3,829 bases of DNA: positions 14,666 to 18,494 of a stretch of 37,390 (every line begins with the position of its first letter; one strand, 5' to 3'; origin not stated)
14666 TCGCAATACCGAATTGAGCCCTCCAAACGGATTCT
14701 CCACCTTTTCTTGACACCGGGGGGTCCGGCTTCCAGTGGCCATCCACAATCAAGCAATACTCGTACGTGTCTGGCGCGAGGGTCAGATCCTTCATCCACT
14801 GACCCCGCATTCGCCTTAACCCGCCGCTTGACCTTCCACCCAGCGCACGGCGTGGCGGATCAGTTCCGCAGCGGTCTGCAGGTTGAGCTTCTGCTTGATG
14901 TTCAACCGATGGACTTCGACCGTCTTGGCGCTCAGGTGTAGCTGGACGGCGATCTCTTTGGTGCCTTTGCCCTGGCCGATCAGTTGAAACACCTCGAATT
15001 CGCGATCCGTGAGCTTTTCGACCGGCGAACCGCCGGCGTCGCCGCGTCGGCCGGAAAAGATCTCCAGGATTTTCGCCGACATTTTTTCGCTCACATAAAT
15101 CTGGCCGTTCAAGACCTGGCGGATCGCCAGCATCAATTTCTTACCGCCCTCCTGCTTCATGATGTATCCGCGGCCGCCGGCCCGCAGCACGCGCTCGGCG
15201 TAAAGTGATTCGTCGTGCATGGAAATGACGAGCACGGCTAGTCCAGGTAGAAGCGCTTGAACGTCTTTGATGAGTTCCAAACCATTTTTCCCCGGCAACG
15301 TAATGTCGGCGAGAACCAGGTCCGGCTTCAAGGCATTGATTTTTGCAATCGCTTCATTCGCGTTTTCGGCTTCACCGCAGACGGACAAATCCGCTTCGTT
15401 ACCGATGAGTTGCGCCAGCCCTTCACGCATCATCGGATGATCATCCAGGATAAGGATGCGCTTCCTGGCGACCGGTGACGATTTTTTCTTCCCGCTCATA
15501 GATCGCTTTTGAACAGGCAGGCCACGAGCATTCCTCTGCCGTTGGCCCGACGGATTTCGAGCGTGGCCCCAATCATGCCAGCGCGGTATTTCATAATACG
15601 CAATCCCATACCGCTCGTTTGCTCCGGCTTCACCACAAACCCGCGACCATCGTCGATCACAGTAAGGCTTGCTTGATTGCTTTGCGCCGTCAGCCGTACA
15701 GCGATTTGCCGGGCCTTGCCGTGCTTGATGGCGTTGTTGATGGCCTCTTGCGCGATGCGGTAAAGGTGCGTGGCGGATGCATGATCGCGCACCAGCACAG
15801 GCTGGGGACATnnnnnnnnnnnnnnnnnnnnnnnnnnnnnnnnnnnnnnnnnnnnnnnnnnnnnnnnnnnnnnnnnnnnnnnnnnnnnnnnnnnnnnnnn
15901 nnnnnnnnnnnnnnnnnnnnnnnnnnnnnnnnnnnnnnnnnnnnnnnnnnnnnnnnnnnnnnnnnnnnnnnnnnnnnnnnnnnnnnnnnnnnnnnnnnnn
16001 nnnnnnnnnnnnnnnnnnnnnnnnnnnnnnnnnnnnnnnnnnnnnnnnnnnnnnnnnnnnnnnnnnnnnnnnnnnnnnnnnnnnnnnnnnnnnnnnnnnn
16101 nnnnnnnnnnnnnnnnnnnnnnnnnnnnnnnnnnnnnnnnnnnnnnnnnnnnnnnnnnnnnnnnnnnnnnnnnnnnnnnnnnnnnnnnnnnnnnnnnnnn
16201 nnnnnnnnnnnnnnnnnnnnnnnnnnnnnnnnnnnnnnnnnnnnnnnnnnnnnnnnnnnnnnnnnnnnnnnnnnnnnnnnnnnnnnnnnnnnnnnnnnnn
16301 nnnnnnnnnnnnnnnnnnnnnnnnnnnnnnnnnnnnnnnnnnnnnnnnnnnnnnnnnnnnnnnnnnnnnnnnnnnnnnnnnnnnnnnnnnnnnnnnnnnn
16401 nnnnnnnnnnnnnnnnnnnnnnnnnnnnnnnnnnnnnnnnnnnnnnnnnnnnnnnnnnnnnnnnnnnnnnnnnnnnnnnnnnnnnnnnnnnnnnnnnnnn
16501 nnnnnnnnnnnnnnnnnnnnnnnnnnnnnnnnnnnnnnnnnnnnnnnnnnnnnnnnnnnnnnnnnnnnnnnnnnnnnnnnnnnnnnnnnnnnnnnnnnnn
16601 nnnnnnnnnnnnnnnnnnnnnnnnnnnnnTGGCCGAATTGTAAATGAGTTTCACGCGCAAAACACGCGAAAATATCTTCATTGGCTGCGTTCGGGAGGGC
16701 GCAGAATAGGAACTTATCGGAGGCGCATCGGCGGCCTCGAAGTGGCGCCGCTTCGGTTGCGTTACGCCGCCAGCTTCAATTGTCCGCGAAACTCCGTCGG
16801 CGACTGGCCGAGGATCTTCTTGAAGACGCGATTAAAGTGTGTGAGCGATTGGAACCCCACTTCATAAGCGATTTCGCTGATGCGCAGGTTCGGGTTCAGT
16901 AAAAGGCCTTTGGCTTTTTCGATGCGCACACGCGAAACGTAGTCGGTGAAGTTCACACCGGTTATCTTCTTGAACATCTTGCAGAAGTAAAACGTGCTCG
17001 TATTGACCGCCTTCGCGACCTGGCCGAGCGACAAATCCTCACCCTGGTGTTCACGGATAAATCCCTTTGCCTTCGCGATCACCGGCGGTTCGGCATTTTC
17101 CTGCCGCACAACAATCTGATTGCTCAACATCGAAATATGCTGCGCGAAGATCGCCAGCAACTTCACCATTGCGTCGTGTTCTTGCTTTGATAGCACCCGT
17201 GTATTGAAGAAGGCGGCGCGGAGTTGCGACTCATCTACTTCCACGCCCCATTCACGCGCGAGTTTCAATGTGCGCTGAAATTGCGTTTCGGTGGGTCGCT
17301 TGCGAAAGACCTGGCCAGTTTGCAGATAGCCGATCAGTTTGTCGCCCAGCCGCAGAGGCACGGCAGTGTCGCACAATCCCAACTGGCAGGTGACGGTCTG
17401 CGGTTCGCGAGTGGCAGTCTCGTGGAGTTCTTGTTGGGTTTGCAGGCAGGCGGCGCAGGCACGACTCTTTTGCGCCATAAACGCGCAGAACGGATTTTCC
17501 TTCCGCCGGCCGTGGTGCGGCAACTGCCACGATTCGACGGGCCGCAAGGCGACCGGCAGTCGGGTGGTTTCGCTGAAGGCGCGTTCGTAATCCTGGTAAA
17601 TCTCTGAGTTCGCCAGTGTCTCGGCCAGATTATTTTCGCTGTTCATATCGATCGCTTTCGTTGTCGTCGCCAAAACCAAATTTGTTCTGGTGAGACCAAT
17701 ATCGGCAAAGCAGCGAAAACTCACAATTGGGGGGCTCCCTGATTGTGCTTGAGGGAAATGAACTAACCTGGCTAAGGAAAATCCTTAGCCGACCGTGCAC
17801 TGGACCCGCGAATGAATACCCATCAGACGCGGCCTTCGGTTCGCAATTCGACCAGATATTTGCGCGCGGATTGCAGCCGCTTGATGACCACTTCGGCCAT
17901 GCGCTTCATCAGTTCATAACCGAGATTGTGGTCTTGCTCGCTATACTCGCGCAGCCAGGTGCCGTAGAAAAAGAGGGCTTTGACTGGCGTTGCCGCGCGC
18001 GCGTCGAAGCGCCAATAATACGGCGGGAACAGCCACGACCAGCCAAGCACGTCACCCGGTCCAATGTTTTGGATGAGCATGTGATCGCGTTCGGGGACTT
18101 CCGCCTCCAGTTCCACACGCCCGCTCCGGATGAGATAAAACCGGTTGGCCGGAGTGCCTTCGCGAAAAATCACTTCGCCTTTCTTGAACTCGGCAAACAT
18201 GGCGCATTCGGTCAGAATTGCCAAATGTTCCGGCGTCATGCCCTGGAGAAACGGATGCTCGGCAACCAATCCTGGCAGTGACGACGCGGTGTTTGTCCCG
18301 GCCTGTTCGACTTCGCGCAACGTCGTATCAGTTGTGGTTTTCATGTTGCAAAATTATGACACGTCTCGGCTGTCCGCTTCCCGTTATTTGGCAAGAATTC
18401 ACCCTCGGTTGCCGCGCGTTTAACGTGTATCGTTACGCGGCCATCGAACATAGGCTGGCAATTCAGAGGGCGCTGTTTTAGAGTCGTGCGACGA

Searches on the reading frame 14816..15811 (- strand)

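Call 28: search_protein_families(library=pfam, proteins=[window:14816-15811:-], max_evalue=0.01)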
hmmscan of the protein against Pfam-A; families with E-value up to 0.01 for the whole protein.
window:14816-15811:- (331 aa): 3 families
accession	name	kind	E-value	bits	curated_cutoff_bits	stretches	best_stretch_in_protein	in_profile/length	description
PF00072.30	Response_reg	-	2.8e-24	85.9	30.2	1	119-230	1-110/111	Response regulator receiver domain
PF00196.25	GerE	-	1.4e-18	66.7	23.5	1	266-321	2-57/57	Bacterial regulatory proteins, luxR family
PF08281.18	Sigma70_r4_2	-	1.1e-05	25.4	25.7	1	265-309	9-54/54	Sigma-70, region 4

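Call 61: search_protein_families(library=ncbifam, proteins=[window:14816-15811:-], max_evalue=0.0001)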
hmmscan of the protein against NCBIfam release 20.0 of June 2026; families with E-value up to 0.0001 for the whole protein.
window:14816-15811:- (331 aa): 81 families (the best 25 are shown)
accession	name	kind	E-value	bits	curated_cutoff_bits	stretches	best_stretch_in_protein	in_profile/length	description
NF052445.1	RespRegMctR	equivalog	3.9e-45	153.8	300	1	118-322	3-200/205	two-component system response regulator MctR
NF011896.0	PRK15369.1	equivalog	8.7e-42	143.1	242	1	116-323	3-206/211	two component system response regulator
NF007935.0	PRK10651.1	equivalog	5.8e-40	136.8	250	1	117-316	7-205/216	two-component system response regulator NarL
NF007018.1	PRK09483.1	equivalog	7.7e-37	127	280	1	119-324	4-206/217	UvrY/SirA/GacA family response regulator transcription factor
NF047785.1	respo_reg_MadR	equivalog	8.2e-37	126.6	300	1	118-321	2-203/209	MadR family response regulator transcription factor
NF007685.0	PRK10360.1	equivalog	4.9e-33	114.6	258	1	119-320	4-191/196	response regulator transcription factor UhpA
NF007403.0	PRK09935.1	equivalog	4.3e-32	111.4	271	1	118-321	5-204/210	fimbria biosynthesis transcriptional regulator FimZ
NF007708.0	PRK10403.1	equivalog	7.5e-31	107.3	343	1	117-313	7-200/215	nitrate/nitrite response regulator protein NarP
NF007419.0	PRK09958.1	equivalog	8.9e-26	90.7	251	1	120-323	4-200/204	acid-sensing system DNA-binding response regulator EvgA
NF006900.1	PRK09390.1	equivalog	8.8e-21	74.4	255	1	117-323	5-199/203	response regulator FixJ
NF041830.1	RR_TF_ErdR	exception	5.5e-19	68.7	390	1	118-315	3-199/213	response regulator transcription factor ErdR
NF008098.0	PRK10840.1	equivalog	5.7e-18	65.2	235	1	118-313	5-197/216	response regulator transcription factor RcsB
NF001965.0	PRK00742.1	subfamily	2.3e-16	59.9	293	1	118-241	5-130/357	chemotaxis-specific protein-glutamate methyltransferase CheB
NF008677.0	PRK11697.1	equivalog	5.8e-15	55.3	246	1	118-230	3-112/238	two-component system response regulator BtsR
NF041367.1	CheY_Halo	equivalog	9.6e-15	55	200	1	119-233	1-113/114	chemotaxis protein CheY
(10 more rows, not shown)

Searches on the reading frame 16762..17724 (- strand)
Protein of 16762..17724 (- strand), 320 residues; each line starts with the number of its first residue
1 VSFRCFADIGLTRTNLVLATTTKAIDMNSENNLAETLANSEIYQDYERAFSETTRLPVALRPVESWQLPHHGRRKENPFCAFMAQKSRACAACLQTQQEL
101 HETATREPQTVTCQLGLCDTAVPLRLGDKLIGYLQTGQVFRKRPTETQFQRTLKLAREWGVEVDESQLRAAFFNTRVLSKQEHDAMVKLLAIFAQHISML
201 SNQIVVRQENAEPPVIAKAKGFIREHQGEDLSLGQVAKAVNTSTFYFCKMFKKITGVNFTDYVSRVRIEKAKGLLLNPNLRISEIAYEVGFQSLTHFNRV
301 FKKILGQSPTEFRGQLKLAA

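Call 28: search_protein_families(library=pfam, proteins=[window:16762-17724:-], max_evalue=0.01)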
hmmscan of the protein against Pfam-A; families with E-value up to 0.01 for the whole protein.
window:16762-17724:- (320 aa): 3 families
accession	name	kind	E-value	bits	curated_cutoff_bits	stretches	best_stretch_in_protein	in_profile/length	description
PF10114.15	PocR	-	1.5e-24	87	23.9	1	39-200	4-160/162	Sensory domain found in PocR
PF12833.13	HTH_18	-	2.5e-24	85.8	33.6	1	237-314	2-79/80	Helix-turn-helix domain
PF00165.29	HTH_AraC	-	2.3e-20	72.7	26.6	2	278-313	7-41/42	Bacterial regulatory helix-turn-helix proteins, AraC family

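Call 57: search_protein_families(library=ncbifam, proteins=[window:16762-17724:-], max_evalue=0.001)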
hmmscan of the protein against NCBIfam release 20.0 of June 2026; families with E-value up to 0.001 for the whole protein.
window:16762-17724:- (320 aa): 31 families (the best 25 are shown)
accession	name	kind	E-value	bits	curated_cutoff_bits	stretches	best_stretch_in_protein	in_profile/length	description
NF047788.1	TransRegPocR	equivalog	1.8e-30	106.3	500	1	39-316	6-291/296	transcriptional regulator PocR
NF047455.1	TF_Staph_AryK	equivalog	1.5e-22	79.7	850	1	184-317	129-260/759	transcriptional regulator AryK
NF049932.1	TranspRegBtr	equivalog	2.2e-19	69.4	900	1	202-312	153-262/531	bacillibactin transport transcriptional regulator Btr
TIGR04094.1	adjacent_YSIRK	equivalog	4.3e-18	65.5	200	1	183-313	254-383/383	YSIRK-targeted surface antigen transcriptional regulator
NF033869.1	viru_reg_Rsp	equivalog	8.7e-18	64.1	400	1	179-317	112-250/701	AraC family transcriptional regulator Rsp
NF007860.0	PRK10572.1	equivalog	5.4e-17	61.6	208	1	181-315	148-284/292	arabinose operon transcriptional regulator AraC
NF041686.2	ant_diox_reg_AndR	equivalog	6.8e-16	58.8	350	1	167-311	173-316/321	anthranilate 1,2-dioxygenase regulatory protein AndR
NF007693.0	PRK10371.1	equivalog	5.7e-14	52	253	1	174-313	155-297/309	transcriptional regulator MelR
NF006902.0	PRK09393.1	equivalog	7e-13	48.5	425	1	212-317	218-323/327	transcriptional regulator FtrA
NF049968.1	QhpR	equivalog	9e-13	48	250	1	169-313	146-284/284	AraC-like transcriptional regulator QhpR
NF010028.0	PRK13503.1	equivalog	3e-12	46.5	288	1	180-316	137-273/278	HTH-type transcriptional activator RhaS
NF052534.1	RzbtTranRegRhrA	equivalog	3.8e-12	46.1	500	1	184-313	179-308/312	rhizobactin biosynthesis transcriptional regulator RhrA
NF007584.0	PRK10219.1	equivalog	5.2e-12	46.1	174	1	216-315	7-106/107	superoxide response transcriptional regulator SoxS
NF007243.0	PRK09685.1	equivalog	9e-12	45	199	1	167-316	155-302/303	transcriptional regulator FeaR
NF052371.1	TransRegGbdRPseu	equivalog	3.7e-10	39.4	480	1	228-313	239-324/365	choline metabolism transcriptional regulator GbdR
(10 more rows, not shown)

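Call 75: find_related_loci(query=A4, collection=genome_contigs, flank=6000)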
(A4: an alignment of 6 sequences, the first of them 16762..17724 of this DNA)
Query A4 (320 aa) in genome_contigs; peptide patterns used: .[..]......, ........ (x = any residue, [..] = any of these).
599 stretches matched a pattern (row limit reached: there are more); 524 encode a relative of the query (tblastn E <= 1e-3); the best 80 are kept; 80 distinct loci.
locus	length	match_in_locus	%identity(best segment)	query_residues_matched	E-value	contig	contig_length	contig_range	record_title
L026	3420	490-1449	98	1-320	0e+0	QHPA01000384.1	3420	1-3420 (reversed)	MAG: Verrucomicrobia bacterium isolate AV4 14_0927_12_20cm_scaffold_37605_curated, whole genome shotgun sequence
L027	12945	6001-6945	72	2-316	3e-160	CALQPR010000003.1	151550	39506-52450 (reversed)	MAG: Pedosphaera parvula Ellin514 isolate HRS-HS6-bin-38 genome assembly, contig: HRS-HS6-C14, whole genome shotgun sequ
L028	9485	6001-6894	75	19-316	3e-159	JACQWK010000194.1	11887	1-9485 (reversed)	MAG: Verrucomicrobia bacterium isolate NC_groundwater_1487_Ag_S-0.65um_59_29 S_p65_S5_coassembly_k141_1282626, whole gen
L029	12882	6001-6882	76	23-316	2e-159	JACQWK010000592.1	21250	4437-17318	MAG: Verrucomicrobia bacterium isolate NC_groundwater_1487_Ag_S-0.65um_59_29 S_p65_S5_coassembly_k141_4440382, whole gen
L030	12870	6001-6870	76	27-316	1e-157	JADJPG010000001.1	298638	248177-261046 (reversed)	MAG: Verrucomicrobia bacterium isolate Fred_18-Q3-R57-64_BATAC.349 tig00008297-10-2973710, whole genome shotgun sequence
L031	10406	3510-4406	74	22-320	1e-156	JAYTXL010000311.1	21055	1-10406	MAG: Verrucomicrobiota bacterium isolate GFS_5964 GFS_5964_310, whole genome shotgun sequence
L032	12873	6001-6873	75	26-316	8e-156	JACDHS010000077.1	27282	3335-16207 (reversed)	MAG: Verrucomicrobia bacterium isolate MGR_bin444 SD2911_NODE_262_length_27282_cov_2.191309, whole genome shotgun sequen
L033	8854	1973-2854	75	26-319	5e-154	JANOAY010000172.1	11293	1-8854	MAG: Pedosphaera sp. isolate VAR_18_metabat_257_sub VAR_18_k141_4004773, whole genome shotgun sequence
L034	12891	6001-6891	72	23-319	5e-154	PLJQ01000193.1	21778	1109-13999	MAG: Limisphaerales bacterium isolate palsa_1396 73.20110800_P1M.49_contig_6458, whole genome shotgun sequence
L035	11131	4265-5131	74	28-316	2e-153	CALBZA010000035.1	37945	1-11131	MAG TPA_asm: uncultured Verrucomicrobia subdivision 3 bacterium isolate SRR4028131_bin.93_CONCOCT_v1.1_MAG genome assemb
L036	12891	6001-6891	71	23-319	2e-153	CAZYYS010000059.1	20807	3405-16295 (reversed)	MAG TPA_asm: uncultured Verrucomicrobiota bacterium isolate SRP237561_co1_386 genome assembly, contig: NODE_4151_length_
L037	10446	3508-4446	69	11-316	2e-152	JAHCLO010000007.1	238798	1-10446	MAG: Verrucomicrobiia bacterium isolate TGS_VER2 VER2_7, whole genome shotgun sequence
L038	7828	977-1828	75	33-316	3e-152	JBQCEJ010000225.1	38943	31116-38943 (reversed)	MAG: Verrucomicrobiota bacterium isolate bin124 k141_2668592, whole genome shotgun sequence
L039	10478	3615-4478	74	32-319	3e-151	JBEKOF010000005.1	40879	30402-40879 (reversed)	MAG: Verrucomicrobiota bacterium isolate SPRUCE 434 SPRUCE_434_5, whole genome shotgun sequence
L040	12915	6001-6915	70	17-319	7e-151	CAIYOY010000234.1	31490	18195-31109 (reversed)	MAG: uncultured Verrucomicrobiales bacterium isolate Umea3_bin-0111 genome assembly, contig: bin-0111:234/427, whole gen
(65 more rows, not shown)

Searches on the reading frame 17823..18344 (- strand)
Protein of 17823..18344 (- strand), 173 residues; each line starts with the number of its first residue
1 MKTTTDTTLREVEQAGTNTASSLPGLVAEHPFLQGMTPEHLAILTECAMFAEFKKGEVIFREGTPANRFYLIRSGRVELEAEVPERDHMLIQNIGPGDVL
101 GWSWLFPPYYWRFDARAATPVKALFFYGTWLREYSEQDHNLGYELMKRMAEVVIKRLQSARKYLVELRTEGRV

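Call 28: search_protein_families(library=pfam, proteins=[window:17823-18344:-], max_evalue=0.01)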
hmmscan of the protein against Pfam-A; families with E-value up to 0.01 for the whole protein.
window:17823-18344:- (173 aa): 1 family
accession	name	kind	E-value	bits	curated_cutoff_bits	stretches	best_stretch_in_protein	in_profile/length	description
PF00027.35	cNMP_binding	-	8.1e-16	58.2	27.5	1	52-128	3-79/89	Cyclic nucleotide-binding domain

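Call 57: search_protein_families(library=ncbifam, proteins=[window:17823-18344:-], max_evalue=0.001)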
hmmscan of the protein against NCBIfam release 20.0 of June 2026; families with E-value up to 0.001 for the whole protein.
window:17823-18344:- (173 aa): 5 families
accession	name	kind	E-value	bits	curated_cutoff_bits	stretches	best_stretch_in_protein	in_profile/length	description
NF041163.2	encap_f2b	equivalog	9.3e-11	41.5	400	1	19-150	65-198/450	family 2B encapsulin nanocompartment shell protein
NF006901.0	PRK09392.1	equivalog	1.6e-06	27.6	211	1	28-154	10-135/236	transcriptional activator FtrB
NF050815.1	TransActFtrBCaul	equivalog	3.1e-05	23.3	300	1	27-93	11-77/251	transcriptional activator FtrB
NF058543.1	ActPatMycb56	equivalog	6.1e-05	22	460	1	33-102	4-72/317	acetyltransferase Pat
NF008732.0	PRK11753.1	equivalog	0.00015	21.3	266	1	43-162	19-134/214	cAMP-activated global transcriptional regulator CRP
